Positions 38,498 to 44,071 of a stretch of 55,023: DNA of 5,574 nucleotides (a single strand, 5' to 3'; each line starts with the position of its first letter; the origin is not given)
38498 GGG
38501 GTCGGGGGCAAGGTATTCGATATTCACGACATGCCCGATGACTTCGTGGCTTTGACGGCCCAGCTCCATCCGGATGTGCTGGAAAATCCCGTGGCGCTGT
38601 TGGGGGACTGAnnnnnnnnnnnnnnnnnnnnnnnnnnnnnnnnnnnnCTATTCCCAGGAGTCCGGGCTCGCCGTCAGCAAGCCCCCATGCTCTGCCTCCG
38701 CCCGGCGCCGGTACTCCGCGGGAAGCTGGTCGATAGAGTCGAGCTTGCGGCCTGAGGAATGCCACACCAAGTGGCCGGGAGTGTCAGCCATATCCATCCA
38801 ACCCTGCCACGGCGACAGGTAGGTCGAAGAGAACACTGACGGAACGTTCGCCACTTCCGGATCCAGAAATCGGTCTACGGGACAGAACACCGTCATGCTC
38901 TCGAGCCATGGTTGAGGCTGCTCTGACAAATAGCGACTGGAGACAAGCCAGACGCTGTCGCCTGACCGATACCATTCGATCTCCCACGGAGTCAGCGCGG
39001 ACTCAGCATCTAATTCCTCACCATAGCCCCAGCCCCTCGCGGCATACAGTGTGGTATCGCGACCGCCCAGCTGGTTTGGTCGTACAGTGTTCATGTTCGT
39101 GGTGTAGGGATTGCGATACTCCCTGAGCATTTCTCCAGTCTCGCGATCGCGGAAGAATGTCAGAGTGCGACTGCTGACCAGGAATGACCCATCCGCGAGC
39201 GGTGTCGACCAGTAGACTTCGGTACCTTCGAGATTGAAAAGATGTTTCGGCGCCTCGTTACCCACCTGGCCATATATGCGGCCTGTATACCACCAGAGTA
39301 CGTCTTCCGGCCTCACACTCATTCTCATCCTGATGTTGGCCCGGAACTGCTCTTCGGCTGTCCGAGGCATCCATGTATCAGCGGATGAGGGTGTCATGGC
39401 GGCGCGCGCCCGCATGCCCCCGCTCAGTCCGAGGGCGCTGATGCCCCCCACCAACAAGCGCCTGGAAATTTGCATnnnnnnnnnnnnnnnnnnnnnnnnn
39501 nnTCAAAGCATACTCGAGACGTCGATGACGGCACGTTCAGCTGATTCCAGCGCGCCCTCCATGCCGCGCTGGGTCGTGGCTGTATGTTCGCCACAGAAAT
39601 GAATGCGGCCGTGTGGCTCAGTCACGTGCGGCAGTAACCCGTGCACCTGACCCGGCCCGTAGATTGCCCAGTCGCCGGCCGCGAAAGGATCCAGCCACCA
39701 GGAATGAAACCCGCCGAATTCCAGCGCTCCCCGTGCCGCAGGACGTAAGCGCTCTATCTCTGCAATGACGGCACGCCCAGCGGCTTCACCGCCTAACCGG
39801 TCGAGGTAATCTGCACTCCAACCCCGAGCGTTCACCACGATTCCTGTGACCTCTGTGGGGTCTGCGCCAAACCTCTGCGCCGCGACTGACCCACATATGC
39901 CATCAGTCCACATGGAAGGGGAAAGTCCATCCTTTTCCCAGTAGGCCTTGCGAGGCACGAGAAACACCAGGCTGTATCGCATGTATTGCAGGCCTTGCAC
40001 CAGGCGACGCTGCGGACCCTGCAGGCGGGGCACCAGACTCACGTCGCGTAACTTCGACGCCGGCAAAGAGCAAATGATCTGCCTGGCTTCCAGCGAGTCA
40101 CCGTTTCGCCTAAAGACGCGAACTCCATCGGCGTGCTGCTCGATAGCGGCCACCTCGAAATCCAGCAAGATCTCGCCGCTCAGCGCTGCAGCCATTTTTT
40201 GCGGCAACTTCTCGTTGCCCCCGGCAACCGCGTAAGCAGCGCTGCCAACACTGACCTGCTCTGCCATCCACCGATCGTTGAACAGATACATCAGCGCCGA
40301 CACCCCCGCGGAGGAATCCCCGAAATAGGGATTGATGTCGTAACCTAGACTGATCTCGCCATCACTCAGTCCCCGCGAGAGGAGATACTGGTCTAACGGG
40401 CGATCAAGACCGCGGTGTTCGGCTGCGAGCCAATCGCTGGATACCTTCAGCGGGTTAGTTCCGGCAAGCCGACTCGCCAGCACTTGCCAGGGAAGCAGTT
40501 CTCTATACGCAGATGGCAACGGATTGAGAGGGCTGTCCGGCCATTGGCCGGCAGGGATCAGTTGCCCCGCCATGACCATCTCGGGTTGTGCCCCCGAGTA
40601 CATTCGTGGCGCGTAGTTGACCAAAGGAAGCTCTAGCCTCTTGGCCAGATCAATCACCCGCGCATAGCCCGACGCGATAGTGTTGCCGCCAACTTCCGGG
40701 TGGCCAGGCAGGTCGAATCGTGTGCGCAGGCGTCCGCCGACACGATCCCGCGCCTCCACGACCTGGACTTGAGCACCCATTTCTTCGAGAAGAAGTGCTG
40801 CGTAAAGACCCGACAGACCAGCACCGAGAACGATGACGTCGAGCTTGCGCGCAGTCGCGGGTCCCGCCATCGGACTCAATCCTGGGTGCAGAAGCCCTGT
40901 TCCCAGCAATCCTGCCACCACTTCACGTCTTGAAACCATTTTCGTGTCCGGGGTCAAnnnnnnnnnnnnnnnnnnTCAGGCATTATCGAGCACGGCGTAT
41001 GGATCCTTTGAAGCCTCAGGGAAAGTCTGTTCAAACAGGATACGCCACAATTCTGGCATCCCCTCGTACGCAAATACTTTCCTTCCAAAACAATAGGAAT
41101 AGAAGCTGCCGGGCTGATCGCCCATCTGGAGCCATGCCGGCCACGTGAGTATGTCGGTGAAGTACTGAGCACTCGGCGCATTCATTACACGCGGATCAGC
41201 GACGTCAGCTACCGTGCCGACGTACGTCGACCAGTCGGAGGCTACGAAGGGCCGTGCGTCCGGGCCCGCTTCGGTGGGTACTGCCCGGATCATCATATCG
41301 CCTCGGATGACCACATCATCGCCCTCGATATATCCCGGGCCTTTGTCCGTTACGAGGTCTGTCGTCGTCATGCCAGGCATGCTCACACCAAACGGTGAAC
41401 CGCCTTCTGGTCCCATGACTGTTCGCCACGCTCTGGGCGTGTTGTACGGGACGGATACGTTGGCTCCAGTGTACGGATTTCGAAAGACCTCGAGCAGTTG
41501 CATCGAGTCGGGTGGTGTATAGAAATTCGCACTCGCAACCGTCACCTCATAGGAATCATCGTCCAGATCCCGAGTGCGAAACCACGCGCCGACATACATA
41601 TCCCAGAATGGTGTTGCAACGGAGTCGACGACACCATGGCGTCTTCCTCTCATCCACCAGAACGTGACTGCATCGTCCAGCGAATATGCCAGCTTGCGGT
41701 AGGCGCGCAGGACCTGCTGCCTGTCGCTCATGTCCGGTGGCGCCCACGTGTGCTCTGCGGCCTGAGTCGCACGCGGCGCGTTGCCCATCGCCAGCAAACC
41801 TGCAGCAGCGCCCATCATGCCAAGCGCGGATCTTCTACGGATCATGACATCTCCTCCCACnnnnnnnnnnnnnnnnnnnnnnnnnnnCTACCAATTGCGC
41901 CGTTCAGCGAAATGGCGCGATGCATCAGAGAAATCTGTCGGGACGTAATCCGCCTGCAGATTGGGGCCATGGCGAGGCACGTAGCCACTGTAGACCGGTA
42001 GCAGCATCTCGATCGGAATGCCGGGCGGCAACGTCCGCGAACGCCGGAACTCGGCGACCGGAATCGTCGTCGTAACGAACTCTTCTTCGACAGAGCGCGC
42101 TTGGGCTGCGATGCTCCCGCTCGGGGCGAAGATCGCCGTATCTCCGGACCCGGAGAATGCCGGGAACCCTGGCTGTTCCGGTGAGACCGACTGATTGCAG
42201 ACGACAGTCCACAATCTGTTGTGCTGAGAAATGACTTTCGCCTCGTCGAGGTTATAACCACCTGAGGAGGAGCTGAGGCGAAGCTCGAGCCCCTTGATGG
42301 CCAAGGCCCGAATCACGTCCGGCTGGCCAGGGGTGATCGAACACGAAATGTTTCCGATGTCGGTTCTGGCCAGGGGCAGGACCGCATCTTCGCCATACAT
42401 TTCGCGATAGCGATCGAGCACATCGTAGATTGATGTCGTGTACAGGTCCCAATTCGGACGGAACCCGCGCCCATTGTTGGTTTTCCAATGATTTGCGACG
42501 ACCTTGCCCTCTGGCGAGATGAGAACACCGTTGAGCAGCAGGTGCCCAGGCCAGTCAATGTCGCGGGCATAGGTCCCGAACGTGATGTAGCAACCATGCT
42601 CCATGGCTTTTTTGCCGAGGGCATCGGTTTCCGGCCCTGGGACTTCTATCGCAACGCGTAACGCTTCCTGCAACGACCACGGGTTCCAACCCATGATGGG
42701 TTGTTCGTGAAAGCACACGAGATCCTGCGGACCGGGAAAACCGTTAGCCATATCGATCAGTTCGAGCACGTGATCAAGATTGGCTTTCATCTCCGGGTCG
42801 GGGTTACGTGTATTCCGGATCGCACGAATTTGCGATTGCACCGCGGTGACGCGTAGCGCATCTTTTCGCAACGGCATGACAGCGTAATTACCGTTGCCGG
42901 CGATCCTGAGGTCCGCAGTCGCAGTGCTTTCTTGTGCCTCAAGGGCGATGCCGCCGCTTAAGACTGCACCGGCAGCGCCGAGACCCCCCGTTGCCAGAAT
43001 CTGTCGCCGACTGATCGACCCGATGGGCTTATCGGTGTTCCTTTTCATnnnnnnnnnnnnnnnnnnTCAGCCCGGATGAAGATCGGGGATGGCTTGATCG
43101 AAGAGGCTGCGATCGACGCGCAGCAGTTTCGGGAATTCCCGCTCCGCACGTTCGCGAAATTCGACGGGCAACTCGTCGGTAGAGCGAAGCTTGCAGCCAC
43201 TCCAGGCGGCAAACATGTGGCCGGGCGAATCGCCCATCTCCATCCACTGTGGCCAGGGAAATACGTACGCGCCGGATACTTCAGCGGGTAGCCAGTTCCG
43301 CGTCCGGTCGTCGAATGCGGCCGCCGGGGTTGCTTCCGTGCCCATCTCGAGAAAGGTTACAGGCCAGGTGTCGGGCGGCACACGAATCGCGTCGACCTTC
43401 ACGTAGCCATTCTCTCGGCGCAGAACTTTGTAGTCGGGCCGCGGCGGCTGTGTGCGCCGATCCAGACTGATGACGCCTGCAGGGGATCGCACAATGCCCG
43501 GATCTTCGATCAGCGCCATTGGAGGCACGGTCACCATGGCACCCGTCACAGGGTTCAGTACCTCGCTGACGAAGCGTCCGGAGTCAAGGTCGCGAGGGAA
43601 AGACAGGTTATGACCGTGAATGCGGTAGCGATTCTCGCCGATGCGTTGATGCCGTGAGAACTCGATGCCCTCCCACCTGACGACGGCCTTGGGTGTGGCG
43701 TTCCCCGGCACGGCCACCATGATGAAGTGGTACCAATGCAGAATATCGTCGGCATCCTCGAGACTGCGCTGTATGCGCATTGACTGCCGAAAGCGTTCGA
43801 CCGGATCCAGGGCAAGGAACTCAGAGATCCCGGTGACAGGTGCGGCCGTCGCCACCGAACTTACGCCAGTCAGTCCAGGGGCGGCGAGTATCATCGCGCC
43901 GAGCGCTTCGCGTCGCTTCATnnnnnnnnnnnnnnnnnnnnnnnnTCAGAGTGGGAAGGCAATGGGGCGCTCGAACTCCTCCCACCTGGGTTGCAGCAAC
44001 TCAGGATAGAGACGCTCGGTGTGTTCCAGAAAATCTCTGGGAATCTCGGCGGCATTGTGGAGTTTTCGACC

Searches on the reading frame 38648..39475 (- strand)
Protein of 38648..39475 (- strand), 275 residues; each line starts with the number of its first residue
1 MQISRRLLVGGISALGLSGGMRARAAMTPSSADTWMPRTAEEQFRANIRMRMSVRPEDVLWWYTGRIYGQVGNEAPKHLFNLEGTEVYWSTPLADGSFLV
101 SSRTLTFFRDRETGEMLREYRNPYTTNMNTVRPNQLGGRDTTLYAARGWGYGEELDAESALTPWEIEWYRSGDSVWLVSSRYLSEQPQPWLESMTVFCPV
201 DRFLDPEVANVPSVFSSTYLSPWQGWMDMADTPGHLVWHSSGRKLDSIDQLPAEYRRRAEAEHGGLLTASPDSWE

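Call 6: search_protein_families(library=pfam, proteins=[window:38648-39475:-], max_evalue=0.0001)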
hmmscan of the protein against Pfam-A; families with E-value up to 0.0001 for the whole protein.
window:38648-39475:- (275 aa): 1 family
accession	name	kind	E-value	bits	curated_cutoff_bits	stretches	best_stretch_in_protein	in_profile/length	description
PF08894.16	DUF1838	-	2.5e-24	86.8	25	2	58-129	3-74/232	Protein of unknown function (DUF1838)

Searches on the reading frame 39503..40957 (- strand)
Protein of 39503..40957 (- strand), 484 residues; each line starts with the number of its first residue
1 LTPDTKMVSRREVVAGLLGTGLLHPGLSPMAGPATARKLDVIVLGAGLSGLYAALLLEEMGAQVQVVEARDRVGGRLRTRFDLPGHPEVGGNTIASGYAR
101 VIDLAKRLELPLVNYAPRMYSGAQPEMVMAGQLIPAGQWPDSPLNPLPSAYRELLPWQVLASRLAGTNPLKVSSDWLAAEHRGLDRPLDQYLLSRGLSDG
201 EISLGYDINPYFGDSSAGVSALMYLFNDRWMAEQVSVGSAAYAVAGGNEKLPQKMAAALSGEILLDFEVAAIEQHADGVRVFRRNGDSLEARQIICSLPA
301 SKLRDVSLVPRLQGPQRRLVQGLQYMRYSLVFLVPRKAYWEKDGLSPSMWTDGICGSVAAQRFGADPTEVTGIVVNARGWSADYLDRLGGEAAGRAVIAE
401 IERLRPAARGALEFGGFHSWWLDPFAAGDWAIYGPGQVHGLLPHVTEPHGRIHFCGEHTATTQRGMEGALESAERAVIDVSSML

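Call 6: search_protein_families(library=pfam, proteins=[window:39503-40957:-], max_evalue=0.0001)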
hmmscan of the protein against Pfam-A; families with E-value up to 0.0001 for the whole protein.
window:39503-40957:- (484 aa): 7 families
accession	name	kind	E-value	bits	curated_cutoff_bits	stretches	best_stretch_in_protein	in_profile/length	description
PF01593.30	Amino_oxidase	-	2e-47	162.9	19.8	1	48-477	1-439/443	Flavin containing amine oxidoreductase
PF13450.12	NAD_binding_8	-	4.1e-11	43.4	21.9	1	43-108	1-68/68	NAD(P)-binding Rossmann-like domain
PF12831.13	FAD_oxidored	-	1.7e-06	28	27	1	40-77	1-38/416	FAD dependent oxidoreductase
PF00890.30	FAD_binding_2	-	2.1e-05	24.4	20.4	1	40-76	1-37/414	FAD binding domain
PF00070.33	Pyr_redox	-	2.2e-05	25.3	22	0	41-74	2-35/82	Pyridine nucleotide-disulphide oxidoreductase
PF01494.25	FAD_binding_3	-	4e-05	23.5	22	0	39-71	2-34/349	FAD binding domain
PF03486.20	HI0933_like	-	8.5e-05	22.6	50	0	40-78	2-40/244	HI0933-like protein Rossmann domain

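Call 50: search_protein_families(library=ncbifam, proteins=[window:39503-40939:-], max_evalue=0.01)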
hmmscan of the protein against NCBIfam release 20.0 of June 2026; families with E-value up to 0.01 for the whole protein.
window:39503-40939:- (478 aa): 66 families (the best 25 are shown)
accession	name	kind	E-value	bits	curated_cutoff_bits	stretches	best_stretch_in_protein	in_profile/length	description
TIGR03467.1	HpnE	equivalog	7.6e-11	42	283.05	1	35-75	1-41/430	hydroxysqualene dehydroxylase HpnE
NF045637.1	carotdesatCrtDProt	equivalog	6.9e-10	38.1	580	1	35-74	1-40/485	1-hydroxycarotenoid 3,4-desaturase CrtD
NF005560.0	PRK07233.1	equivalog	5.5e-09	35.4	252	1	35-70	3-38/435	hypothetical protein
NF008841.0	PRK11883.1-1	equivalog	2.2e-08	33.4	517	1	34-104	5-78/453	protoporphyrinogen oxidase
TIGR02734.1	crtI_fam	subfamily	3.7e-08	32.5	238.1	1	35-71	1-37/504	phytoene desaturase family protein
TIGR00562.1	proto_IX_ox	equivalog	8.4e-08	31.2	97.85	1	33-100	3-72/470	protoporphyrinogen oxidase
NF009410.0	PRK12771.1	subfamily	2.7e-06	26.2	516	1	28-72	136-178/566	NAD(P)-binding protein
NF009478.0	PRK12844.1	equivalog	5.8e-06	24.9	789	1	30-69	6-45/559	3-ketosteroid-delta-1-dehydrogenase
NF058655.1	CrtID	equivalog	8.2e-06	24.9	640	1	35-72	1-38/478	bifunctional phytoene desaturase/3,4-desaturase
TIGR02733.1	desat_CrtD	equivalog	9.9e-06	24.5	549.7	1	34-70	3-39/492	C-3',4' desaturase CrtD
NF005547.0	PRK07208.1-3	equivalog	1.2e-05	24.2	380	1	34-76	6-48/465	hypothetical protein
NF005545.0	PRK07208.1-1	equivalog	1.2e-05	23.9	451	1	30-101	5-77/504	hypothetical protein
NF005548.0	PRK07208.1-4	equivalog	1.6e-05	23.7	389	1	33-74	4-45/488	hypothetical protein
NF045663.1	diclust_near_Sec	equivalog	1.7e-05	23.2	530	1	27-73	101-147/759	pyridine nucleotide-disulfide oxidoreductase/dicluster-binding protein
NF041087.1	bile_acid_BaiCD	equivalog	1.8e-05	23.1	825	1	29-78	377-426/642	bile acid Fe-S flavoenzyme BaiCD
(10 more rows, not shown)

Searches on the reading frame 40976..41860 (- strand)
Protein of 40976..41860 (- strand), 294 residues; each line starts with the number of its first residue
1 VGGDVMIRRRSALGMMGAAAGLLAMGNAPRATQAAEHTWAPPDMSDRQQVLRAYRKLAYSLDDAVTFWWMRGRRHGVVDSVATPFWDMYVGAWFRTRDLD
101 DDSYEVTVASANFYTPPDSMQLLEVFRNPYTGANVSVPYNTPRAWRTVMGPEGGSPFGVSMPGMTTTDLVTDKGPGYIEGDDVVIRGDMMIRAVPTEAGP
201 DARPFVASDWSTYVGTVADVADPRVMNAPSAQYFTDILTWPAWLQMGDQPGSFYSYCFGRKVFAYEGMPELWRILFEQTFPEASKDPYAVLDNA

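Call 6: search_protein_families(library=pfam, proteins=[window:40976-41860:-], max_evalue=0.0001)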
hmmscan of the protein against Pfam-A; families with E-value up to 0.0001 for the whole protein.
window:40976-41860:- (294 aa): 1 family
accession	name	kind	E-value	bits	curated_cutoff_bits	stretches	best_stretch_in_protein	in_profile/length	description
PF08894.16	DUF1838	-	5e-10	40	25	1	209-292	134-218/232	Protein of unknown function (DUF1838)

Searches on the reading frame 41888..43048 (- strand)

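Call 6: search_protein_families(library=pfam, proteins=[window:41888-43048:-], max_evalue=0.0001)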
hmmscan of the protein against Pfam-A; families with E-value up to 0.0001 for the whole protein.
window:41888-43048:- (386 aa): 1 family
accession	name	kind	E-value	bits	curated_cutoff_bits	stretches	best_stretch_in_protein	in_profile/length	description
PF00795.27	CN_hydrolase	-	5.6e-15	55.8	23.2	1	67-336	2-253/256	Carbon-nitrogen hydrolase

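Call 50: search_protein_families(library=ncbifam, proteins=[window:41888-43048:-], max_evalue=0.01)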
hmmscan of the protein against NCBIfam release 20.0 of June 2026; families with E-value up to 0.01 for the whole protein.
window:41888-43048:- (386 aa): 1 family
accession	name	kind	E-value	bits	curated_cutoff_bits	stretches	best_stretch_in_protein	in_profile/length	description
NF009802.0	PRK13286.1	equivalog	0.0014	17.7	427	0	86-185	30-130/345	aliphatic amidase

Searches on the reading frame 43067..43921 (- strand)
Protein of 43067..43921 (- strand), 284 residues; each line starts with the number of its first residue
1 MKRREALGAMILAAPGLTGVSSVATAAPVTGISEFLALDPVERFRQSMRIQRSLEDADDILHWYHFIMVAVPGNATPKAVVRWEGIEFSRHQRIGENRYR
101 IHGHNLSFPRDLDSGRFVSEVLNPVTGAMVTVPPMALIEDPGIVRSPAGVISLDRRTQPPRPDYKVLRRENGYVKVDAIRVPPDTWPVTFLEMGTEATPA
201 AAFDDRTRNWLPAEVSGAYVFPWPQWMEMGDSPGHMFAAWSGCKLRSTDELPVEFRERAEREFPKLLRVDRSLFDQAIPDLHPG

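Call 6: search_protein_families(library=pfam, proteins=[window:43067-43921:-], max_evalue=0.0001)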
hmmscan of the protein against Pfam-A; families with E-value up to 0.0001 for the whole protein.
window:43067-43921:- (284 aa): 1 family
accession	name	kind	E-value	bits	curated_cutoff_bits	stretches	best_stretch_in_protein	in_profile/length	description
PF08894.16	DUF1838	-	1.2e-10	42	25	1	213-274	156-217/232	Protein of unknown function (DUF1838)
